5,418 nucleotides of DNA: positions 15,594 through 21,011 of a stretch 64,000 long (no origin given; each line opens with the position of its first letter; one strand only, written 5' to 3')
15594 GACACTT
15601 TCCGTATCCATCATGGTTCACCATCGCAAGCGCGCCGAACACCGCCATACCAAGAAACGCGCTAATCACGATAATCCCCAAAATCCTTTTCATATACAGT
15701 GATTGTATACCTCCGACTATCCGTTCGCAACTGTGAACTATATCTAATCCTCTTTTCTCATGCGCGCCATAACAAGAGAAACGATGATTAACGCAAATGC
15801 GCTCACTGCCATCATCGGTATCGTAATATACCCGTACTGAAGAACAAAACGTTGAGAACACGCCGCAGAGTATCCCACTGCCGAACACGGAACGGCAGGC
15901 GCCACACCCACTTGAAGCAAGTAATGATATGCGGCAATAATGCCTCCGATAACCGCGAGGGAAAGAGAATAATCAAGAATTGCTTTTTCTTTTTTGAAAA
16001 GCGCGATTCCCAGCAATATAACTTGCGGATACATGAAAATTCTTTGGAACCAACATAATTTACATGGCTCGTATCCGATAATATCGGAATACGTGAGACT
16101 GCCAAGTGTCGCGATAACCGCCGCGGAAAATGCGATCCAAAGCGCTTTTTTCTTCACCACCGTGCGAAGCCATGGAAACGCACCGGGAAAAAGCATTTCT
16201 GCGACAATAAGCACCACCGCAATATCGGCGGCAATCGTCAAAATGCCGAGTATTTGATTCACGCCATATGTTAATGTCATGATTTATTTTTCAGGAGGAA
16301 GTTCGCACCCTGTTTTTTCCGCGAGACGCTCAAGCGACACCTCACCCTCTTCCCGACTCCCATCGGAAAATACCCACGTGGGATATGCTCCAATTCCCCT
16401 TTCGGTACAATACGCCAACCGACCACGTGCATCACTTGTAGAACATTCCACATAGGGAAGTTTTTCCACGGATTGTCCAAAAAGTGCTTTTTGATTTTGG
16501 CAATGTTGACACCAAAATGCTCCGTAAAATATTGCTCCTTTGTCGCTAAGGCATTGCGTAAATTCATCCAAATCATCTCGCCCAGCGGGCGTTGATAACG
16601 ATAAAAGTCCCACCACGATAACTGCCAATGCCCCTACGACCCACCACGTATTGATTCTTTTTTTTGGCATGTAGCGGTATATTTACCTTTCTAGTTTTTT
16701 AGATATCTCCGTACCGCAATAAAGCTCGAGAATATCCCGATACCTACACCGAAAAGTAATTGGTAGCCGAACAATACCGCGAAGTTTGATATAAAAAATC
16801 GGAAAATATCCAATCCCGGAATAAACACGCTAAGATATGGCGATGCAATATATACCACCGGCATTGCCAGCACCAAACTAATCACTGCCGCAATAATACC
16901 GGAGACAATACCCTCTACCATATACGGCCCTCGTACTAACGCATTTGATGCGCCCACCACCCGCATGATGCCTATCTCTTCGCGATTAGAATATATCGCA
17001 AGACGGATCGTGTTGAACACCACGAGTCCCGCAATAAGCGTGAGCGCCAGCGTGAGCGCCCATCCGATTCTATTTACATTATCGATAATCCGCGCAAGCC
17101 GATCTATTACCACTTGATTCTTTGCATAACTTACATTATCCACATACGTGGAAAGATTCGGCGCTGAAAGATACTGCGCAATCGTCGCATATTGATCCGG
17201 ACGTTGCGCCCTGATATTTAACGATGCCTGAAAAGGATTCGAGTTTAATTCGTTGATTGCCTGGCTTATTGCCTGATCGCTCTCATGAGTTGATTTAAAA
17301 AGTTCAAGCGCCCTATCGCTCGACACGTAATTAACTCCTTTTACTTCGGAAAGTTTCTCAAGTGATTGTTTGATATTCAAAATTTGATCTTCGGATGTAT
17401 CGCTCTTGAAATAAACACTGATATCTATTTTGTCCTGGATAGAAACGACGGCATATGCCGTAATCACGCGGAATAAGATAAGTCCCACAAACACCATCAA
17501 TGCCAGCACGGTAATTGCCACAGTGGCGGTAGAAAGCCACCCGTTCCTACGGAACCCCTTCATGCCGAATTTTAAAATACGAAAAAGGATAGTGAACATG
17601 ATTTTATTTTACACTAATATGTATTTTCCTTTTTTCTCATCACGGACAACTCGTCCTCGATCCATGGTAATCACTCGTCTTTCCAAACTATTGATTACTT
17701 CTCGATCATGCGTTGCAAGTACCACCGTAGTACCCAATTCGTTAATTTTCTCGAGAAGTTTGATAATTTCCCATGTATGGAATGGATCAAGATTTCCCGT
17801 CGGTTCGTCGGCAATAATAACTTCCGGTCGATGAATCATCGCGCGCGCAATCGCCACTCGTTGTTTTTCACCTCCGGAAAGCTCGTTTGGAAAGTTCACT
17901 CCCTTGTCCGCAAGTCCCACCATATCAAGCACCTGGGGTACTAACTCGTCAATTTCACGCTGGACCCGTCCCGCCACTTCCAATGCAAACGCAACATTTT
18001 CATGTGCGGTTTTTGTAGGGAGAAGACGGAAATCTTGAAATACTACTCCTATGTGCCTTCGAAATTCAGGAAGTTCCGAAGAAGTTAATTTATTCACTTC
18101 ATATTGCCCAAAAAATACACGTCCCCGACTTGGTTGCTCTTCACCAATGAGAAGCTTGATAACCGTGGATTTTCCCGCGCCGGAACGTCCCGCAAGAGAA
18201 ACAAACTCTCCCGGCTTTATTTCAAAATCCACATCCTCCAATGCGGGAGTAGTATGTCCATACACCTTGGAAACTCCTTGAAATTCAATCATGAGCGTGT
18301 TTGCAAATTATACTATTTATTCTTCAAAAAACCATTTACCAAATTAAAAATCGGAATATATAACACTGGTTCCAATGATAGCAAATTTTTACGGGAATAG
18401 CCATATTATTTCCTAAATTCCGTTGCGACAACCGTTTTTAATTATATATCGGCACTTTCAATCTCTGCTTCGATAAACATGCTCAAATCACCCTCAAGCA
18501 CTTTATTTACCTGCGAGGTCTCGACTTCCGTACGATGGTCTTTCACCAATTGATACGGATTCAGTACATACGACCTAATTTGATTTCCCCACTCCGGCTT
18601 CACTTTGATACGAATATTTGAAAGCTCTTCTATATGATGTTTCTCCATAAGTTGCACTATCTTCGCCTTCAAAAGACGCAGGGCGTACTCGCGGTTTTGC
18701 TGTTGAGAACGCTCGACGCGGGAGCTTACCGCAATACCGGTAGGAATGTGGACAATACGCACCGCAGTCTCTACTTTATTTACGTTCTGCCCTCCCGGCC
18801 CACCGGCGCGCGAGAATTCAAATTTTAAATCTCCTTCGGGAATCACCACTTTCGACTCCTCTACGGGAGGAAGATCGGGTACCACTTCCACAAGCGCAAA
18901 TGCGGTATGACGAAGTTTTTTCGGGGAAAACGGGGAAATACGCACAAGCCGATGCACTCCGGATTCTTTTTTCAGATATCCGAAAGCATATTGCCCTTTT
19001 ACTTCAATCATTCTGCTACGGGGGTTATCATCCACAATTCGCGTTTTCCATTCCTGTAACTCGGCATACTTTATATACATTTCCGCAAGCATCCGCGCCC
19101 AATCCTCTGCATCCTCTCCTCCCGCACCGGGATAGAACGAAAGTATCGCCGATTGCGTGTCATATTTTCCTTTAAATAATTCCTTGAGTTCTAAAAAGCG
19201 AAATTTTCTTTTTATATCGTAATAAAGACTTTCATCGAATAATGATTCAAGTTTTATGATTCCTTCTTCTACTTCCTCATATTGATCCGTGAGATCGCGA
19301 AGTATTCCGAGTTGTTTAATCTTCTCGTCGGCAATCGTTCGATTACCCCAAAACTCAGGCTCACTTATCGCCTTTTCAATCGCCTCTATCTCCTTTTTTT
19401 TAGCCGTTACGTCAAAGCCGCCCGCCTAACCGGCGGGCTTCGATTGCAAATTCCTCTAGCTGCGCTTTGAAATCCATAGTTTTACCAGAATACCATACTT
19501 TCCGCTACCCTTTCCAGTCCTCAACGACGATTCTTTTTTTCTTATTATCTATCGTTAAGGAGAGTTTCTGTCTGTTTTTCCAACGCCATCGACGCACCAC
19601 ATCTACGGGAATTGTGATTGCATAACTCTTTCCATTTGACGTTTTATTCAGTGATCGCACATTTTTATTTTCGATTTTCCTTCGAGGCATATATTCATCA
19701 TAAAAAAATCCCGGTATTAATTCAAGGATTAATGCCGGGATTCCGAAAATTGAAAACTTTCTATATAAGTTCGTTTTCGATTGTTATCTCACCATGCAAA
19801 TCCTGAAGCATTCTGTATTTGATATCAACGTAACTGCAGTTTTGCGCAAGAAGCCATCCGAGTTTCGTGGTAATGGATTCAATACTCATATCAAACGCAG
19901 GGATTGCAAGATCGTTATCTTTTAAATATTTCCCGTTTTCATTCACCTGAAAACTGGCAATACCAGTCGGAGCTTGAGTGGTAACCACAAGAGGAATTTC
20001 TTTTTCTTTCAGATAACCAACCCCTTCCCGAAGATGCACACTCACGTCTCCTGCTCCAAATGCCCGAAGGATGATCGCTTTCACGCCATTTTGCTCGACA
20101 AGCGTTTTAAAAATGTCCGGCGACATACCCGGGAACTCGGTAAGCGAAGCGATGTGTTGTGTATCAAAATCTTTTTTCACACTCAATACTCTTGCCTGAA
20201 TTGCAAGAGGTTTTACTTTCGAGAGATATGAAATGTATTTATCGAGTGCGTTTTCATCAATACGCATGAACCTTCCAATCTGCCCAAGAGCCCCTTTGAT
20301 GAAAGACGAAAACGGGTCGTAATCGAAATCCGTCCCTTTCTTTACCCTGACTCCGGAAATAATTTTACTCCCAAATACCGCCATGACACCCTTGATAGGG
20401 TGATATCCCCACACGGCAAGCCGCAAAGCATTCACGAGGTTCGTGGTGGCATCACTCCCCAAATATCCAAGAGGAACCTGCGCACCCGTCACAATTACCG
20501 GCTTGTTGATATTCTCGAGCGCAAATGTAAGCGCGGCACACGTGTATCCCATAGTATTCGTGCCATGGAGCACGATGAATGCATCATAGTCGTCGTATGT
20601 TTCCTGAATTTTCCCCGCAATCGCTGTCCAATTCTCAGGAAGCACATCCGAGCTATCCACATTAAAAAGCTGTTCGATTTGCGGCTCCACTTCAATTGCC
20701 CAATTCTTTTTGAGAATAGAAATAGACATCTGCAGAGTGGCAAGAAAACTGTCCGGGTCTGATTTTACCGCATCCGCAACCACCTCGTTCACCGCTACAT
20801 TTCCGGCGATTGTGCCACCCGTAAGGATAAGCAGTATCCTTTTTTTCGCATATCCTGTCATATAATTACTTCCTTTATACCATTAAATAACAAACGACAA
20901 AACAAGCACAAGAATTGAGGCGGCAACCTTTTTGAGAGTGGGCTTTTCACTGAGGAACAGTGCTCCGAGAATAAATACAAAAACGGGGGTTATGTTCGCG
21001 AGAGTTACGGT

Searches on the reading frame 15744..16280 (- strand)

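Call 112: search_protein_families(library=pfam, proteins=[window:15744-16280:-], max_evalue=0.001)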
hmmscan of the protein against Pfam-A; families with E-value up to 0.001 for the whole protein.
window:15744-16280:- (178 aa): 1 family
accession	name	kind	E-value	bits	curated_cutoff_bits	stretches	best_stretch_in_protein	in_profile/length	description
PF02600.21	DsbB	-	2.2e-12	48.1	22.1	1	45-169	3-145/148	Disulfide bond formation protein DsbB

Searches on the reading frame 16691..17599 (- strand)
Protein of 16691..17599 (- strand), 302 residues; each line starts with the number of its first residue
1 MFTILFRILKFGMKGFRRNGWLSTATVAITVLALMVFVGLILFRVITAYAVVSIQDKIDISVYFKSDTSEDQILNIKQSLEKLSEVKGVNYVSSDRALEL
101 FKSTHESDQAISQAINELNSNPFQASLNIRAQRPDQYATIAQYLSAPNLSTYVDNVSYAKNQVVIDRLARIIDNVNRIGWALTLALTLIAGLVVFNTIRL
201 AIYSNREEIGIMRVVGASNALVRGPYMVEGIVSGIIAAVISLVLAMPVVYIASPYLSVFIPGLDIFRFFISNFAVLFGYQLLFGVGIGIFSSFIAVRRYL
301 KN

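Call 112: search_protein_families(library=pfam, proteins=[window:16691-17599:-], max_evalue=0.001)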
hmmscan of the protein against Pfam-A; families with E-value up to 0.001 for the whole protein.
window:16691-17599:- (302 aa): 2 families
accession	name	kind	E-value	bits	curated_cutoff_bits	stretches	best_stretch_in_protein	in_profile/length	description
PF18075.7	FtsX_ECD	-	1.6e-16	61.1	23.5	1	59-145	2-88/96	FtsX extracellular domain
PF02687.27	FtsX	-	4.6e-13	49.7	25.5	1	182-301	3-117/120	FtsX-like permease C-terminal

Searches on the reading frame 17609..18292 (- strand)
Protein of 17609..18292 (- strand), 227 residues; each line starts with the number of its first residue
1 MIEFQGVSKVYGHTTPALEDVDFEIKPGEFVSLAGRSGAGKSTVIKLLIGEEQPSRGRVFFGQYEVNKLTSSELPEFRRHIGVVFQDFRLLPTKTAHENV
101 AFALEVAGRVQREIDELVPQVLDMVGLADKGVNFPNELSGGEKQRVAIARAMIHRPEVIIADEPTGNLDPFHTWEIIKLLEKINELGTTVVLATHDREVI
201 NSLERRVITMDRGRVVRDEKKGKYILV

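Call 112: search_protein_families(library=pfam, proteins=[window:17609-18292:-], max_evalue=0.001)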
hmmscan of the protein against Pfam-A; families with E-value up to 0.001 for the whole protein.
window:17609-18292:- (227 aa): 3 families
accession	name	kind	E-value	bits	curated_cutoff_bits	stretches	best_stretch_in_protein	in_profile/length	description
PF00005.33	ABC_tran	-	2.9e-36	125.5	25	1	18-165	1-136/137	ABC transporter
PF13304.12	AAA_21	-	2.2e-06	28.4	27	0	137-200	238-303/304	AAA domain, putative AbiEii toxin, Type IV TA system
PF03193.22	RsgA_GTPase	-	0.00034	20.9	30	1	14-53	93-131/174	RsgA GTPase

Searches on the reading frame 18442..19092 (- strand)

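Call 112: search_protein_families(library=pfam, proteins=[window:18442-19092:-], max_evalue=0.001)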
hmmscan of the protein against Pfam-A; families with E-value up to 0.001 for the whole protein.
window:18442-19092:- (216 aa): 2 families
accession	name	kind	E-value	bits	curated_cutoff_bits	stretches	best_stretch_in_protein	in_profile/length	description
PF00472.26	RF-1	-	2.7e-35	121.2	35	1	79-187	2-116/116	RF-1 domain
PF03462.23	PCRF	-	7.6e-19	68.7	24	1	1-68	121-194/194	PCRF domain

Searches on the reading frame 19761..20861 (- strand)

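Call 112: search_protein_families(library=pfam, proteins=[window:19761-20861:-], max_evalue=0.001)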
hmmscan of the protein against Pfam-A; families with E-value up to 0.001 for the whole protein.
window:19761-20861:- (366 aa): 2 families
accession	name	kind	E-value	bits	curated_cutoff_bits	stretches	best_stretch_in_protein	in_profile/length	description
PF00710.25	Asparaginase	-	1.5e-46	158.8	22.5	1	8-197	1-183/193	Asparaginase, N-terminal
PF17763.6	Asparaginase_C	-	6.8e-19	68.4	34.6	1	237-348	2-111/114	Glutaminase/Asparaginase C-terminal domain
